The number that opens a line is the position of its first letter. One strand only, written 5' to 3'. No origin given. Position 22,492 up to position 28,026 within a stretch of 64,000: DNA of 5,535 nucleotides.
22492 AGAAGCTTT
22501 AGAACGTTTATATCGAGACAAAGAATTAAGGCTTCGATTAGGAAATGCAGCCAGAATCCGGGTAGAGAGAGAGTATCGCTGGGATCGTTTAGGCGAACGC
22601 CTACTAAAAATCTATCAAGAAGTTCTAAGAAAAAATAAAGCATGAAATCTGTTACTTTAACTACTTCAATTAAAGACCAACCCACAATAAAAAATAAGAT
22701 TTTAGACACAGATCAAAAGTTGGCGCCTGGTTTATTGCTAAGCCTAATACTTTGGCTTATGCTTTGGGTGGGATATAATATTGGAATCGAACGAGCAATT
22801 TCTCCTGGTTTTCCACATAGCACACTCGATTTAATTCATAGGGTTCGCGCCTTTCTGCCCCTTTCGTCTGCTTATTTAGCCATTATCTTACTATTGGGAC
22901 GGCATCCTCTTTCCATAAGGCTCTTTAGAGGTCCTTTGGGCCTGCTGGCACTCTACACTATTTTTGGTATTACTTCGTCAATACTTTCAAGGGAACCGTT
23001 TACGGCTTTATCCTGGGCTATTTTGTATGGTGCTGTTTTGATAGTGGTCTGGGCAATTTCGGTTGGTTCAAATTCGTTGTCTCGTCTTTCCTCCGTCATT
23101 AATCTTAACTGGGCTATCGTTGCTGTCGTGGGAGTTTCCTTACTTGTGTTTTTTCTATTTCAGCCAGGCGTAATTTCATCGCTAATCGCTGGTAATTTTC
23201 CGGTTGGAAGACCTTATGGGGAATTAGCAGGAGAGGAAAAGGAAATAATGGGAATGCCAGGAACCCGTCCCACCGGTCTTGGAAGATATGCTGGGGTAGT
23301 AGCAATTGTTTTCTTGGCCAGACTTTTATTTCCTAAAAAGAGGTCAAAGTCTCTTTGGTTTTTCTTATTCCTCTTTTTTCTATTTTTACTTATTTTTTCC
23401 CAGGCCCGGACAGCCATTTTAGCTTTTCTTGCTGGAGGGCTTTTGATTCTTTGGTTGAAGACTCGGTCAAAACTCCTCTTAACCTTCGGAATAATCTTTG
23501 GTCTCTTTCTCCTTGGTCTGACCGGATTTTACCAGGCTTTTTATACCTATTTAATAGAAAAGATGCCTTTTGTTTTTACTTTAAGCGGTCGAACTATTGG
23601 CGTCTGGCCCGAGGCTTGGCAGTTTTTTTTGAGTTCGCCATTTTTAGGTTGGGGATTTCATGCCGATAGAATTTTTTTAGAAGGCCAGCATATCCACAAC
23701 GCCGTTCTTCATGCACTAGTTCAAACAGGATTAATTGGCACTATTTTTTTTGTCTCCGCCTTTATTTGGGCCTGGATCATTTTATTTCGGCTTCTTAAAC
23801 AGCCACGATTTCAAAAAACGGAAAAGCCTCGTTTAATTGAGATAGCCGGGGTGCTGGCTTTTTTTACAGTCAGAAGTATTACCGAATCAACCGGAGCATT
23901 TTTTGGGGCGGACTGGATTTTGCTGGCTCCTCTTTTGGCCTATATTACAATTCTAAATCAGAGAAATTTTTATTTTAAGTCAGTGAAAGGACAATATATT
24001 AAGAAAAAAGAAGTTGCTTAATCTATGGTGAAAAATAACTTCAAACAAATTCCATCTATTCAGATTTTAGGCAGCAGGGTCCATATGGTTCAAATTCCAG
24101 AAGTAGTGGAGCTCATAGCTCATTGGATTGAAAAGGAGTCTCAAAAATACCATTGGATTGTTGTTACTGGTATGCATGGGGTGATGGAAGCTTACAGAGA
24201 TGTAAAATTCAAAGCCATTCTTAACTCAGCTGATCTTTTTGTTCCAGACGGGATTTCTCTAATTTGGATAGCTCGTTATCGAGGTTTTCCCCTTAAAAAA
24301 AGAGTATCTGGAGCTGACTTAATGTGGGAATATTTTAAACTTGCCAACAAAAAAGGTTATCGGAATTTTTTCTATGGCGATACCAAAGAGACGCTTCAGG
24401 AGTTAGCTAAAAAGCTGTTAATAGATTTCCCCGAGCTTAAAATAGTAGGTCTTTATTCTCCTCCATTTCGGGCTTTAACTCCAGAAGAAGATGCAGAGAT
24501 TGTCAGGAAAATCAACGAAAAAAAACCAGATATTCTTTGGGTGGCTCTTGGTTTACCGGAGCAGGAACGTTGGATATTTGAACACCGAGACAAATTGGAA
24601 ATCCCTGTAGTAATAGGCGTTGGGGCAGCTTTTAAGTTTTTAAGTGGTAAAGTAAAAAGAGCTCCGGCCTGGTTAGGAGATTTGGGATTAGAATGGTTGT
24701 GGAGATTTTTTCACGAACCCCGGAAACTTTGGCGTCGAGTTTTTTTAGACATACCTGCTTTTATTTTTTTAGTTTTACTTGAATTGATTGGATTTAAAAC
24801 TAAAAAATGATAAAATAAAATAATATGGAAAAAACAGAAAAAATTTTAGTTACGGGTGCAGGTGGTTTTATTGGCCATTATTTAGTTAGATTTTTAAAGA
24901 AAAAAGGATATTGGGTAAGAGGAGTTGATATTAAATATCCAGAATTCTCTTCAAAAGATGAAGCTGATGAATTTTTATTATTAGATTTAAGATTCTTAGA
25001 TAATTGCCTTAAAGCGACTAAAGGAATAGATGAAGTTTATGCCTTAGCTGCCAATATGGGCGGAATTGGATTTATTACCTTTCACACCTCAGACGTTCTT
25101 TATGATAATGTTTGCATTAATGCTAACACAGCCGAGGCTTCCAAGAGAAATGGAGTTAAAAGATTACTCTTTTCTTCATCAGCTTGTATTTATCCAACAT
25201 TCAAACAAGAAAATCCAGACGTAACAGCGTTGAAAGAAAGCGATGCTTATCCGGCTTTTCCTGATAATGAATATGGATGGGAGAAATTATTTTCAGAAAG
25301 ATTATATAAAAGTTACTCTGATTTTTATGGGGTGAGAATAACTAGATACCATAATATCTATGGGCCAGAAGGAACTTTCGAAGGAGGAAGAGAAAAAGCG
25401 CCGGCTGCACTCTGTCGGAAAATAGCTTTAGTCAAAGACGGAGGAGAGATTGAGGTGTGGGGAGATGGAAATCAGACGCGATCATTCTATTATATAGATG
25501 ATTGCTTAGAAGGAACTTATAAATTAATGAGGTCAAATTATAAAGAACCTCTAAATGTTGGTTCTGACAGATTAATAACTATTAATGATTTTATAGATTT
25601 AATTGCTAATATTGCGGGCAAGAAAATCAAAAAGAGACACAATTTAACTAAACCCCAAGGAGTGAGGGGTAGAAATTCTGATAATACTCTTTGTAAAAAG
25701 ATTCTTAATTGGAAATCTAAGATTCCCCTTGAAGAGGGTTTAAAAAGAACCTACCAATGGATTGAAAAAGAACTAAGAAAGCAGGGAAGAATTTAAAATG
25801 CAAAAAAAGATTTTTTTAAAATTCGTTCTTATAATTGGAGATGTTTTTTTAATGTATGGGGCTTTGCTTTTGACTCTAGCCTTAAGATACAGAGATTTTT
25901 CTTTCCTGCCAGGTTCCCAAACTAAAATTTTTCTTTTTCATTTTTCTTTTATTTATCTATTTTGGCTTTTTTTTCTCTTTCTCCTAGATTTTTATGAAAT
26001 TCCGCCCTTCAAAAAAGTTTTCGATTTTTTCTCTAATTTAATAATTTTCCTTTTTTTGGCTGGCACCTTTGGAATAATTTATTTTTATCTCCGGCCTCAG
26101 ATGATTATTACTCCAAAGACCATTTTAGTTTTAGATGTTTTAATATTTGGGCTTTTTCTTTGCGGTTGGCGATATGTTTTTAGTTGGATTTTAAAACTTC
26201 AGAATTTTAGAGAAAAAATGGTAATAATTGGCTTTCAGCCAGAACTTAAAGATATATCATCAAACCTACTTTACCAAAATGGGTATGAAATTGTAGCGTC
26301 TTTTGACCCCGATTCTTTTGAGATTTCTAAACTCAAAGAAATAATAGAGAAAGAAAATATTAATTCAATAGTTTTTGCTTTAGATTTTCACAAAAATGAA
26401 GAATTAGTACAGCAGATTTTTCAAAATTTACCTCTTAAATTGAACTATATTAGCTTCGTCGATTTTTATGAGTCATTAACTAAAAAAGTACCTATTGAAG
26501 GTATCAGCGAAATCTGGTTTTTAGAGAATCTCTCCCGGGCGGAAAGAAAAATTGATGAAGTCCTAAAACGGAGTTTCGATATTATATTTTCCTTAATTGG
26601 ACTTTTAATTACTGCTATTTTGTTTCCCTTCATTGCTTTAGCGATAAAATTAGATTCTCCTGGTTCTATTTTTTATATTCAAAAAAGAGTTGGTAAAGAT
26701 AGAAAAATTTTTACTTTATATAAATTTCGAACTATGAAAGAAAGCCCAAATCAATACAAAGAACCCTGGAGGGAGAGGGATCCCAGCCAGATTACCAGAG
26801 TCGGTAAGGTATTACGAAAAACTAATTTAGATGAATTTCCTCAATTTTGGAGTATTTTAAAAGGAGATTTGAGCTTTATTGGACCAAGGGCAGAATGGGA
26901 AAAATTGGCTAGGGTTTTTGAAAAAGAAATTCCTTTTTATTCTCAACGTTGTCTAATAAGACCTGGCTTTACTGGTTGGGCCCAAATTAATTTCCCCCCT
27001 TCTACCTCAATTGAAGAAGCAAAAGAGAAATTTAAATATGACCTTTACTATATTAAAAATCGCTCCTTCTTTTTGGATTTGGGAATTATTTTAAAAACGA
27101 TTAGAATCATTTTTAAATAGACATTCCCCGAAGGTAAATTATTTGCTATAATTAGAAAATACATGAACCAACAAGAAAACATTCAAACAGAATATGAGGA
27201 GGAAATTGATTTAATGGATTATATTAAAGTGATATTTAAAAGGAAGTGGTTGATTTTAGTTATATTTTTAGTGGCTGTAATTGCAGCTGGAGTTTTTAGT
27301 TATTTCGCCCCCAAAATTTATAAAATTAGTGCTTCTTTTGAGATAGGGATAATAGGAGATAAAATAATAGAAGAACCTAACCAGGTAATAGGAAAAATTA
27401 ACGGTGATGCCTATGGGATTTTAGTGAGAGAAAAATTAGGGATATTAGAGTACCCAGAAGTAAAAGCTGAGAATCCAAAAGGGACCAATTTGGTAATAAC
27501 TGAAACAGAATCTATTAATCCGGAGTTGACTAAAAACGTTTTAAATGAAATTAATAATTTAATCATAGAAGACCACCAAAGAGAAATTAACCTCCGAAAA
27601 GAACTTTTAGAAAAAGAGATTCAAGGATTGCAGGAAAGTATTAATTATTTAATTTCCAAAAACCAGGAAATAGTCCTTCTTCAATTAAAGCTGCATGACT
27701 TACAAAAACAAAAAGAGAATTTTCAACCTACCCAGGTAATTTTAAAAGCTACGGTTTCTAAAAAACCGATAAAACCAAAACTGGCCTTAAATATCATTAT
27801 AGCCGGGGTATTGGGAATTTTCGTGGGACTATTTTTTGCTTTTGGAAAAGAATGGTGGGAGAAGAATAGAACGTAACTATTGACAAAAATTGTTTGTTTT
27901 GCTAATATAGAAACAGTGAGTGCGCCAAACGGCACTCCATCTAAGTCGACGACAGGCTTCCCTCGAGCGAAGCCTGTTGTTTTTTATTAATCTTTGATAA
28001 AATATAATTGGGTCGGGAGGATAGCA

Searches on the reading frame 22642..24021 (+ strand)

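Call 8: search_protein_families(library=pfam, max_evalue=0.1, proteins=[window:22642-24021:+])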
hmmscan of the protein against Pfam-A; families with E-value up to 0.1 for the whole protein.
window:22642-24021:+ (459 aa): 1 family
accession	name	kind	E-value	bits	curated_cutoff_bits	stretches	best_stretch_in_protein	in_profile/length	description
PF04932.20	Wzy_C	-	1.4e-14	54.6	31.7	1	241-371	1-149/149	O-Antigen ligase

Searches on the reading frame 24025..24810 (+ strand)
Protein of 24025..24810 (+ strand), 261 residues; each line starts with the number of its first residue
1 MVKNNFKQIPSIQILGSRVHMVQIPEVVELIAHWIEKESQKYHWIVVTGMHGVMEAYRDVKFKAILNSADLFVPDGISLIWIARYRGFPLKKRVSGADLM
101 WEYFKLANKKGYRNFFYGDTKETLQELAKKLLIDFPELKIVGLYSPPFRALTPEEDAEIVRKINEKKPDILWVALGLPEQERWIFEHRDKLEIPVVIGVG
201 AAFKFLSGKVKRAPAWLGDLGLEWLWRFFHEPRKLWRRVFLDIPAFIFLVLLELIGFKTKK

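Call 8: search_protein_families(library=pfam, max_evalue=0.1, proteins=[window:24025-24810:+])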
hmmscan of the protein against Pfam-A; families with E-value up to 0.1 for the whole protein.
window:24025-24810:+ (261 aa): 1 family
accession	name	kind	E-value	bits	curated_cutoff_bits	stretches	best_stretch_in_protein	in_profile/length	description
PF03808.19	Glyco_tran_WecG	-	8e-63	211.7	27.4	1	69-238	1-167/168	Glycosyl transferase WecG/TagA/CpsF family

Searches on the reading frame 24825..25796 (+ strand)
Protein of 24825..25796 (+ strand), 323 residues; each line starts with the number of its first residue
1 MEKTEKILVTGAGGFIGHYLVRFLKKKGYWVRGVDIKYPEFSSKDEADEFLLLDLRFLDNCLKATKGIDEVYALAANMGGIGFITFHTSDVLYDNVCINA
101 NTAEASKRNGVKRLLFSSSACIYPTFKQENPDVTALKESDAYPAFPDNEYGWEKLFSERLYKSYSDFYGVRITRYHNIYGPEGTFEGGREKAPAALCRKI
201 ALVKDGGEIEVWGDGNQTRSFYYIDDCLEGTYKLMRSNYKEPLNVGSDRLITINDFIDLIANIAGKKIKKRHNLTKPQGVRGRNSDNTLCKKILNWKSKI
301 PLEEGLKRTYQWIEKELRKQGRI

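Call 8: search_protein_families(library=pfam, max_evalue=0.1, proteins=[window:24825-25796:+])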
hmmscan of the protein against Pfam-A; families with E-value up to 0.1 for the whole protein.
window:24825-25796:+ (323 aa): 8 families
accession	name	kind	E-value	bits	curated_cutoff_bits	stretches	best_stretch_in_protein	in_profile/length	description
PF01370.27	Epimerase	-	1.6e-42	146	20.9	1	7-246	1-240/240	NAD dependent epimerase/dehydratase family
PF16363.11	GDP_Man_Dehyd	-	1e-22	81.5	27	1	8-309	1-332/332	GDP-mannose 4,6 dehydratase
PF01073.25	3Beta_HSD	-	4.3e-08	33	22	1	8-162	1-158/280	3-beta hydroxysteroid dehydrogenase/isomerase family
PF13460.12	NAD_binding_10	-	4.3e-07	30.4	27.2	1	11-133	1-112/184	NAD(P)H-binding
PF05368.20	NmrA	-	1.9e-05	24.9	27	1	4-134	2-122/298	NmrA-like family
PF07993.18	NAD_binding_4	-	0.00079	19.1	20.1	0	94-183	111-210/258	Male sterility protein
PF02719.21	Polysacc_synt_2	-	0.0023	17.6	20.2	0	7-118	1-127/293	Polysaccharide biosynthesis protein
PF04321.23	RmlD_sub_bind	-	0.059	12.9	27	0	6-52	2-37/287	RmlD substrate binding domain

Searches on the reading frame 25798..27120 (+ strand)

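Call 8: search_protein_families(library=pfam, max_evalue=0.1, proteins=[window:25798-27120:+])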
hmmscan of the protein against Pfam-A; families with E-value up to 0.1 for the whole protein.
window:25798-27120:+ (440 aa): 1 family
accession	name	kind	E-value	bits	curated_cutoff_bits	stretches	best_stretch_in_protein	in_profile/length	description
PF02397.22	Bac_transf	-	5.1e-61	205.8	27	1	257-440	1-179/179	Bacterial sugar transferase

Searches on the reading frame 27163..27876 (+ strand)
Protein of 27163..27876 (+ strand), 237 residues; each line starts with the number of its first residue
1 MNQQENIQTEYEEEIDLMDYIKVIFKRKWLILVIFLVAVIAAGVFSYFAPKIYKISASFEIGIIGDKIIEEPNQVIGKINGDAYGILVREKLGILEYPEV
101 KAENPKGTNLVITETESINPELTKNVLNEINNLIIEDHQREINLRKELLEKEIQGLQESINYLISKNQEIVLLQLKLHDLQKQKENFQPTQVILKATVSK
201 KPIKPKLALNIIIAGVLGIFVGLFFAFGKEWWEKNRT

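Call 9: search_protein_families(library=pfam, max_evalue=0.01, proteins=[window:27163-27876:+])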
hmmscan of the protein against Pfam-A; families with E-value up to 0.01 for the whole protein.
window:27163-27876:+ (237 aa): 4 families
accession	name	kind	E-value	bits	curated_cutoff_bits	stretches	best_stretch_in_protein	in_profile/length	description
PF02706.20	Wzz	-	1.3e-08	35.5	25.5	1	13-57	1-45/91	Chain length determinant protein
PF13807.11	GNVR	-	2.5e-07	31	27.7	1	184-230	35-81/82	G-rich domain on putative tyrosine kinase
PF11567.13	PfUIS3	-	0.0047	17.7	25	1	129-187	38-95/101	Plasmodium falciparum UIS3 membrane protein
PF00957.27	Synaptobrevin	-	0.0095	16.2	26.4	1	154-224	17-87/89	Synaptobrevin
